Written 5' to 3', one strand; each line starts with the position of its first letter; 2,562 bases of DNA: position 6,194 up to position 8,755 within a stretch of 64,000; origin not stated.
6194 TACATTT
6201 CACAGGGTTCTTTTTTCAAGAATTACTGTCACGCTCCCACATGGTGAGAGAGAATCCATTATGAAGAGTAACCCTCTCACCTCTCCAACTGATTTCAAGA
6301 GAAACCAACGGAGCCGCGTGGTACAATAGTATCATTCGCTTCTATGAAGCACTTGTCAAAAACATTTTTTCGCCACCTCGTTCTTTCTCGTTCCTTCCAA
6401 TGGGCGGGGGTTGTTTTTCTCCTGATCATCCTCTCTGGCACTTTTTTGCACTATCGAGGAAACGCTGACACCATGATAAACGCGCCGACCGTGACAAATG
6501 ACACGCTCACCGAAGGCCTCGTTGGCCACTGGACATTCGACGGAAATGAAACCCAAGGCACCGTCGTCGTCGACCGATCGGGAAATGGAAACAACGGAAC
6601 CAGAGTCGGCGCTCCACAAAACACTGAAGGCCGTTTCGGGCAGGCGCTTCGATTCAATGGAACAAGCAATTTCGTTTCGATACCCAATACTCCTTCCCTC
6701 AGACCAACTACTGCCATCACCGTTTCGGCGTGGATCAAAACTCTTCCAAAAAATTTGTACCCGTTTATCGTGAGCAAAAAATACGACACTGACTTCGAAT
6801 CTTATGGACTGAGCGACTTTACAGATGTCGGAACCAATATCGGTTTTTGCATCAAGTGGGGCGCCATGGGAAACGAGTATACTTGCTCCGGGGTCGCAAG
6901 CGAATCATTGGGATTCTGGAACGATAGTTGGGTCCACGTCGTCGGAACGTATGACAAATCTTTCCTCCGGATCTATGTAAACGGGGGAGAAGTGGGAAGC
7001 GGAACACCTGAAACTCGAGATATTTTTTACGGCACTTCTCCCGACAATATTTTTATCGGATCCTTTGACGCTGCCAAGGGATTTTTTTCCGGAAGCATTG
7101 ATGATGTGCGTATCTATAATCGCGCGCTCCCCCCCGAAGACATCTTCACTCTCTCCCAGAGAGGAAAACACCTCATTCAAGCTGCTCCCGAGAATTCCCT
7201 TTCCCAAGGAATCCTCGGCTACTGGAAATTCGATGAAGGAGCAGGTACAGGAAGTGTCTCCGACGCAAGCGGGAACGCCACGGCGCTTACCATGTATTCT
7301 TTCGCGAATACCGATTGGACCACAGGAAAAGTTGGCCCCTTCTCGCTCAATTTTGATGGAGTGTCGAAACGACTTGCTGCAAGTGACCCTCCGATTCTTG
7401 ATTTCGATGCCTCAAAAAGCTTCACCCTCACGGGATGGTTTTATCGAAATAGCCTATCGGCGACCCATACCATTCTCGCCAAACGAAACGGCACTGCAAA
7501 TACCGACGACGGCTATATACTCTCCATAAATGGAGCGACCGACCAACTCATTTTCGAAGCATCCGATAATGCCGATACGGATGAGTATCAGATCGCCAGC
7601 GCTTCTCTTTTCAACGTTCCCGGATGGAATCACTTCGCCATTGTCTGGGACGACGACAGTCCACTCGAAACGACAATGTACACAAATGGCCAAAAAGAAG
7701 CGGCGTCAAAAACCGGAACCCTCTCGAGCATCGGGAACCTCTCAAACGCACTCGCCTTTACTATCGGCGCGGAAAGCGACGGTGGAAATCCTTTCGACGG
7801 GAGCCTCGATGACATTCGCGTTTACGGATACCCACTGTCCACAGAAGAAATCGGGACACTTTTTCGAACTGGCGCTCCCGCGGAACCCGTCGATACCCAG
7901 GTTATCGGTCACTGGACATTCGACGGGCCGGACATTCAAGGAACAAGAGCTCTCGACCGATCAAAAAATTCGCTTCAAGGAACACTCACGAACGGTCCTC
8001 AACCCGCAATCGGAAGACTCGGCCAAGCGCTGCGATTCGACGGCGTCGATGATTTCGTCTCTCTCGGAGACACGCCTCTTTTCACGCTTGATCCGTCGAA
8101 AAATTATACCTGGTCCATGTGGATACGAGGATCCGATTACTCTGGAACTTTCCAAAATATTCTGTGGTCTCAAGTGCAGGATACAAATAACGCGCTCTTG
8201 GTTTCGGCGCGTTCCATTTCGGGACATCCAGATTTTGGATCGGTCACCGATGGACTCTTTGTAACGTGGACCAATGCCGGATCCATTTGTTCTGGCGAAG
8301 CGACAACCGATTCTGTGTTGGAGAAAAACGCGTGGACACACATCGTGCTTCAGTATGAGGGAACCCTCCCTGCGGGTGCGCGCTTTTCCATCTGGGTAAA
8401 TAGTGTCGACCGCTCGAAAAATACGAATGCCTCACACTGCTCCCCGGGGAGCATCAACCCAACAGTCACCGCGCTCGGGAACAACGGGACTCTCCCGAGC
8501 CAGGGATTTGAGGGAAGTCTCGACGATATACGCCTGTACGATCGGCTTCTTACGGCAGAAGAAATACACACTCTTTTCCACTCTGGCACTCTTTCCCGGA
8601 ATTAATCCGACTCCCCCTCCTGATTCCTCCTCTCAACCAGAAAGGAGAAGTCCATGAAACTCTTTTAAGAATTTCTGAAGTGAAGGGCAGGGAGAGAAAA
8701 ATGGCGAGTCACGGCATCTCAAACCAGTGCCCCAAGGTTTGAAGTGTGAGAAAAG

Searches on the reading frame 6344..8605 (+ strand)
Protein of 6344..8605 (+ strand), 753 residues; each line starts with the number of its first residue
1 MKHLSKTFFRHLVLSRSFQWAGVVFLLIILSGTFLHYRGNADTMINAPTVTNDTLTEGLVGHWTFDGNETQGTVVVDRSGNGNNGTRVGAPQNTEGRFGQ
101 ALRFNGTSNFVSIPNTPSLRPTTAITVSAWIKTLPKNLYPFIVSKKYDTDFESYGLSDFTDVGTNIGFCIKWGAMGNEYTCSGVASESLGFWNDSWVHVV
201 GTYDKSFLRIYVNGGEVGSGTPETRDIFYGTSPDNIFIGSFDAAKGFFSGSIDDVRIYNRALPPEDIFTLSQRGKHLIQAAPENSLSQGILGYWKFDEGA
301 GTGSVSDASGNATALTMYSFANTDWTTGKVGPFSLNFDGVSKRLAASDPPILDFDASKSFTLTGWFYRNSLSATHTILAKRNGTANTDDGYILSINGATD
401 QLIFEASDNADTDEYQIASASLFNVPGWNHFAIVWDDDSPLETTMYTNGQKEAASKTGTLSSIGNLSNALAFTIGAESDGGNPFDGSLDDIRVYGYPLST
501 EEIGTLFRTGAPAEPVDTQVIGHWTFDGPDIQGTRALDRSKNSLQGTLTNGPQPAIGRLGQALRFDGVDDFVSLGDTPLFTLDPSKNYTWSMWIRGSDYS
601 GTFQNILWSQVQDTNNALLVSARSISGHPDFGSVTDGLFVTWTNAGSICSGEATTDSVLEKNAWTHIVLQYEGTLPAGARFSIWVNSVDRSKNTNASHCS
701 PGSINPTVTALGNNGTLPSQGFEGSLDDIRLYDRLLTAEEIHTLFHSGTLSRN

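Call 61: search_protein_families(library=pfam, proteins=[window:6344-8605:+], max_evalue=0.00001)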
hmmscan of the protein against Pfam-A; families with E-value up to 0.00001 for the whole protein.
window:6344-8605:+ (753 aa): 3 families
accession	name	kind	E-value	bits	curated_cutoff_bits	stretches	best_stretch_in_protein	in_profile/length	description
PF13385.13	Laminin_G_3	-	3.5e-64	216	27.6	3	352-503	12-150/151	Concanavalin A-like lectin/glucanases superfamily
PF00354.24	Pentaxin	-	1.7e-09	38.1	25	0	718-753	140-175/194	Pentaxin family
PF02973.23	Sialidase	-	4.6e-06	26.7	26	0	205-273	116-187/189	Sialidase, N-terminal domain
